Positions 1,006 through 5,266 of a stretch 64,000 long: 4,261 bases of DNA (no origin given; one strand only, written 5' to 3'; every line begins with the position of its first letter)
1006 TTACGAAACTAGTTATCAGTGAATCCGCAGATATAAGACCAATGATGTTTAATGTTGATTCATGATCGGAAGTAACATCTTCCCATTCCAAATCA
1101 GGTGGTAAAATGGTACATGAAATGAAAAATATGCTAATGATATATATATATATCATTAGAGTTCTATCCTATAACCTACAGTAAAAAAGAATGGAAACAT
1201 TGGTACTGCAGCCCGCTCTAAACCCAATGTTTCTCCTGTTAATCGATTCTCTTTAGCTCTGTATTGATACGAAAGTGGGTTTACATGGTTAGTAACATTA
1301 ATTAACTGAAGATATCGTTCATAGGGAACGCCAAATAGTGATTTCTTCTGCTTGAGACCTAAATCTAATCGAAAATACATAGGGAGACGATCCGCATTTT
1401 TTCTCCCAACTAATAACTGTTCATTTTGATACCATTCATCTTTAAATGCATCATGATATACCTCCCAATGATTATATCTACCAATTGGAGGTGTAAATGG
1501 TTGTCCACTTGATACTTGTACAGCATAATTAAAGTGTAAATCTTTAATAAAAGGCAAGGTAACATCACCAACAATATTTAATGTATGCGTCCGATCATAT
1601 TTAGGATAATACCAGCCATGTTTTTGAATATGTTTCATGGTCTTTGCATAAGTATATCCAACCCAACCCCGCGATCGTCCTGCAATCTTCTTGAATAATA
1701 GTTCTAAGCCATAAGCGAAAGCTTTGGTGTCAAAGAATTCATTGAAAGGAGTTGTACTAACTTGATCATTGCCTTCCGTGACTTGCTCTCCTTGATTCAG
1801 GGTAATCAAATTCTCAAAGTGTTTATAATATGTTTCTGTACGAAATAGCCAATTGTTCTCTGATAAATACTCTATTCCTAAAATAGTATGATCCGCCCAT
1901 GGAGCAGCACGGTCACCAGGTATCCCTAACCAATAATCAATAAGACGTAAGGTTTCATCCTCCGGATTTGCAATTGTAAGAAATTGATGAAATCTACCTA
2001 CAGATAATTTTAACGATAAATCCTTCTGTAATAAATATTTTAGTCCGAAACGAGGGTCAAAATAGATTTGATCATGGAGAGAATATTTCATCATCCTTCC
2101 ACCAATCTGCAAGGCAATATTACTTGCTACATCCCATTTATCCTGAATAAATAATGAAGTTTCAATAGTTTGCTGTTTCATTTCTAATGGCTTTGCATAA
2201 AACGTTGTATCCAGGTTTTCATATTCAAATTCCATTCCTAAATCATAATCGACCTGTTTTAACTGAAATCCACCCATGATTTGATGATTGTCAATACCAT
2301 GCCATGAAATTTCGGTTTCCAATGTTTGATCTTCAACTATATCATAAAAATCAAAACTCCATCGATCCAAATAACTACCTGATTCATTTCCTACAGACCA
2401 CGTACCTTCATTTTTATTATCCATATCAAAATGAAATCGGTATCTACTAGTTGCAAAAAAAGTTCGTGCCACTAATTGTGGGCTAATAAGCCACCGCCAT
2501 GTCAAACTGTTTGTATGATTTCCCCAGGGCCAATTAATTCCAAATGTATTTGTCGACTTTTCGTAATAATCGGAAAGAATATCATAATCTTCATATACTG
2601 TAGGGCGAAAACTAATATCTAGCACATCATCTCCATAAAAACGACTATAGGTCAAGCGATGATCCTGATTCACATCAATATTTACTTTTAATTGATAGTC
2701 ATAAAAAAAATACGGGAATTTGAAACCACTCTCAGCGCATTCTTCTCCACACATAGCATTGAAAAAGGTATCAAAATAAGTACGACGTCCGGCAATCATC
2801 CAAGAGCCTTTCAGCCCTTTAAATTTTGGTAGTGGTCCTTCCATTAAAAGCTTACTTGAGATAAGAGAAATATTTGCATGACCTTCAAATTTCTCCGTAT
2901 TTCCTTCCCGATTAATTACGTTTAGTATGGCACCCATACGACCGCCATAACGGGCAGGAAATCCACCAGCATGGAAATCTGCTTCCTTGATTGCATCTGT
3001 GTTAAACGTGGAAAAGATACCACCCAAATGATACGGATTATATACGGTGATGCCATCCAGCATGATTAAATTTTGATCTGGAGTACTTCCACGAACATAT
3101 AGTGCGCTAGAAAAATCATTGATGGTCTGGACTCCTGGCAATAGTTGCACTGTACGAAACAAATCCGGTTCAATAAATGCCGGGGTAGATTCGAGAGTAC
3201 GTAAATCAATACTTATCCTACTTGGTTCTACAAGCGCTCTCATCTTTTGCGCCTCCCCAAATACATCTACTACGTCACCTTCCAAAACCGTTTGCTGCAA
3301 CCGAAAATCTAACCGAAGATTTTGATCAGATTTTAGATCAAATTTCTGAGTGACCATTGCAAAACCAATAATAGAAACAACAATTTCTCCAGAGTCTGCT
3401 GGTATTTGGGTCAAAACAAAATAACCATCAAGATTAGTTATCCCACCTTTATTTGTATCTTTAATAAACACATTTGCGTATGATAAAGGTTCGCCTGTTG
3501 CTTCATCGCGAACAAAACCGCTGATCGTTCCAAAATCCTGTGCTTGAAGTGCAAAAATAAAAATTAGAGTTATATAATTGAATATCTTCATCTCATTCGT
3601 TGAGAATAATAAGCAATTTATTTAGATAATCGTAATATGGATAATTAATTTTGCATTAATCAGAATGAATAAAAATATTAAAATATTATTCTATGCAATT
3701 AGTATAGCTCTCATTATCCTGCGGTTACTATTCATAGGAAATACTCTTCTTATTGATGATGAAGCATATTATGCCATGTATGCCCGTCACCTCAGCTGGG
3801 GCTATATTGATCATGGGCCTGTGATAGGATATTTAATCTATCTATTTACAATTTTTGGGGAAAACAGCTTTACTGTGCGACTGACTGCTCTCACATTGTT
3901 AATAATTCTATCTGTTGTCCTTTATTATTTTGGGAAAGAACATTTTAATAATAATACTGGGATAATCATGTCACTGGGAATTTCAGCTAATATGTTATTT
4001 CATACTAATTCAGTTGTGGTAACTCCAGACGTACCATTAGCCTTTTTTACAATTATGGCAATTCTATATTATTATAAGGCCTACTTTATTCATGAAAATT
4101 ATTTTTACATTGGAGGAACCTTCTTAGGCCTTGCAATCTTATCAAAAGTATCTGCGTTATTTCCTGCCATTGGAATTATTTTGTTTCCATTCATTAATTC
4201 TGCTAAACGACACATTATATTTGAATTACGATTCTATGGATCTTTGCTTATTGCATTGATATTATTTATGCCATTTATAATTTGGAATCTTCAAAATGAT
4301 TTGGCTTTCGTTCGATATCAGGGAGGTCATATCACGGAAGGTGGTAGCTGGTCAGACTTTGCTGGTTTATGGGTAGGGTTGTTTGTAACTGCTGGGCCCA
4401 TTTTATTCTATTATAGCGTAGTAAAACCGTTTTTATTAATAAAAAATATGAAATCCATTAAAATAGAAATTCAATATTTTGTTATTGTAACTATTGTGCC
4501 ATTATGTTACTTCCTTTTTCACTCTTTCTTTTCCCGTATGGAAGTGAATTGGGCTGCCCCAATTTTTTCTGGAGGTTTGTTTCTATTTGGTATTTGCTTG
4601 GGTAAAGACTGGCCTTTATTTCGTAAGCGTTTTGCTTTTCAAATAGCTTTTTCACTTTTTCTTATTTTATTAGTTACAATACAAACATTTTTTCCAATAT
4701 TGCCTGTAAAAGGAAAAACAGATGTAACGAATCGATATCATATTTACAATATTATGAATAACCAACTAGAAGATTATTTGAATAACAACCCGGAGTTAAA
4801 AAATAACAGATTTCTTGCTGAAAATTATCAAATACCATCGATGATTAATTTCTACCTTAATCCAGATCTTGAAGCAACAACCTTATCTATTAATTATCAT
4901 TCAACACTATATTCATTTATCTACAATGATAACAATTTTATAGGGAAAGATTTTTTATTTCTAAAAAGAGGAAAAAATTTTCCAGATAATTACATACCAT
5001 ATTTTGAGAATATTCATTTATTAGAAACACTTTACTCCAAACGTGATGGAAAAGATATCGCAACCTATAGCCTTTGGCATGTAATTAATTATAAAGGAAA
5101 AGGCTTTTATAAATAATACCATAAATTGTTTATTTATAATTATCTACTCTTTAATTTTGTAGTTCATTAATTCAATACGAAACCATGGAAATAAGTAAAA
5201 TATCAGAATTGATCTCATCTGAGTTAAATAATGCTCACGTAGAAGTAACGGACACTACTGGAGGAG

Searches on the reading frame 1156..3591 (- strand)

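Call 76: search_protein_families(library=pfam, proteins=[window:1156-3591:-], max_evalue=0.00001)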
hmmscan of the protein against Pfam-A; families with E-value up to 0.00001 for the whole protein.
window:1156-3591:- (811 aa): 3 families
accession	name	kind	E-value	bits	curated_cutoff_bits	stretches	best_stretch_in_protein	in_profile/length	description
PF13715.12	CarbopepD_reg_2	-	5.8e-19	68.3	32.2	1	23-108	1-86/88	CarboxypepD_reg-like domain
PF13620.12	CarboxypepD_reg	-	1.6e-14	54.5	32.3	1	22-99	1-82/82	Carboxypeptidase regulatory-like domain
PF07715.20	Plug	-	9.4e-08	33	23.9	1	147-218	28-102/107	TonB-dependent Receptor Plug Domain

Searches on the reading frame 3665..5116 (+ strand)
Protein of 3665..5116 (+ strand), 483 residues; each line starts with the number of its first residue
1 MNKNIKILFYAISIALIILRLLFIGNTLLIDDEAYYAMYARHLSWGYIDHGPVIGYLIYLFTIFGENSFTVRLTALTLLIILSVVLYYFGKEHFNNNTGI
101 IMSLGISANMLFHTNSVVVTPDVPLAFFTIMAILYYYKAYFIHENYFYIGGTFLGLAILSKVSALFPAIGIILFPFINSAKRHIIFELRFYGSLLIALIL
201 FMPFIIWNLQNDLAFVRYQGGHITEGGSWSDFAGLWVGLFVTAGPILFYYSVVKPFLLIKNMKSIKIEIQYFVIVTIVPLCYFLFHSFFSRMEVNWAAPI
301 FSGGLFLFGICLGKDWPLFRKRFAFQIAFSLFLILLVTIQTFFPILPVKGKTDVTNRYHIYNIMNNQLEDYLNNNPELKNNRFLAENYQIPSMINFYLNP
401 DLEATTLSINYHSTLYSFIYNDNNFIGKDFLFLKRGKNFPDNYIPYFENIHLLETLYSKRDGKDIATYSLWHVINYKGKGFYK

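Call 76: search_protein_families(library=pfam, proteins=[window:3665-5116:+], max_evalue=0.00001)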
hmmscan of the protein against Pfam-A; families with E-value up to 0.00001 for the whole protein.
window:3665-5116:+ (483 aa): 2 families
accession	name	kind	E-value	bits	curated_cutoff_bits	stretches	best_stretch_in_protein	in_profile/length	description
PF13231.12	PMT_2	-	1.9e-21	77.4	26.1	1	49-207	1-160/160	Dolichyl-phosphate-mannose-protein mannosyltransferase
PF02366.24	PMT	-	9.2e-07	29.1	22.7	1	64-215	78-241/245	Dolichyl-phosphate-mannose-protein mannosyltransferase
